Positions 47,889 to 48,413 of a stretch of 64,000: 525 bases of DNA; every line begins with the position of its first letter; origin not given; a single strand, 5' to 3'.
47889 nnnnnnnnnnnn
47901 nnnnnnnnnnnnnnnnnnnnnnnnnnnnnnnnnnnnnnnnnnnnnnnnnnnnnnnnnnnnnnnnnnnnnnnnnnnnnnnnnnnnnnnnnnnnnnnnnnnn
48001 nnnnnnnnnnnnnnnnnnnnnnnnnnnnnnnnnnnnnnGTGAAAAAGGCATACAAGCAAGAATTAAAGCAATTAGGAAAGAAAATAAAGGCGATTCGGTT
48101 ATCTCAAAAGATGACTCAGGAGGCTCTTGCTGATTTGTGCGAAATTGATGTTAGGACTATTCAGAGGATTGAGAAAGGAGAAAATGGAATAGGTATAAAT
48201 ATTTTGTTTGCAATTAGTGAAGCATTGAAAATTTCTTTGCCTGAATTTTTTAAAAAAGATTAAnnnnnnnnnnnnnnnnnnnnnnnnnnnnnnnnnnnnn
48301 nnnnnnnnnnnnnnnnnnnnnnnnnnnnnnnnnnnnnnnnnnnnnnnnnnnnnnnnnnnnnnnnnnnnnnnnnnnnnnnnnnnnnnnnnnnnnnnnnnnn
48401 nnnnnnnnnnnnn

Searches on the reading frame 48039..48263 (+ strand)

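Call 46: search_protein_families(library=pfam, proteins=[window:48039-48263:+], max_evalue=0.01)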
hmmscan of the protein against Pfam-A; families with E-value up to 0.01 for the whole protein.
window:48039-48263:+ (74 aa): 8 families
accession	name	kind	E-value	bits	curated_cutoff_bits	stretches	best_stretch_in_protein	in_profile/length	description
PF01381.28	HTH_3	-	1.3e-14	54.4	23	1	16-70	1-55/55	Helix-turn-helix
PF12844.13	HTH_19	-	7e-06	26.3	30.2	1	13-71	1-59/64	Helix-turn-helix domain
PF13560.12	HTH_31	-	2.8e-05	24.8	27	1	11-51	1-42/64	Helix-turn-helix domain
PF13443.12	HTH_26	-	6.7e-05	23.5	22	1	16-71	2-58/63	Cro/C1-type HTH DNA-binding domain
PF13384.12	HTH_23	-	0.00056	20.1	24.6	1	14-46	6-39/50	Homeodomain-like domain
PF13413.12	HTH_25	-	0.0014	18.9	24.6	1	17-47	3-33/62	Helix-turn-helix domain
PF13518.12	HTH_28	-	0.0059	17.1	25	1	15-53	2-41/52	Helix-turn-helix domain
PF13542.12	HTH_Tnp_ISL3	-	0.0086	16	27.4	0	17-44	19-46/51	Helix-turn-helix domain of transposase family ISL3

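Call 80: search_protein_families(library=pfam, proteins=[L095:311-787:+, L095:794-1111:+, L095:1648-3237:+], max_evalue=0.001)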
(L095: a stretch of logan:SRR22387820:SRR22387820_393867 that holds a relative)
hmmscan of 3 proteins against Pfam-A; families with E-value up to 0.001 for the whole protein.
L095:311-787:+ (158 aa): 0 families

L095:794-1111:+ (105 aa): 0 families

L095:1648-3237:+ (529 aa): 0 families
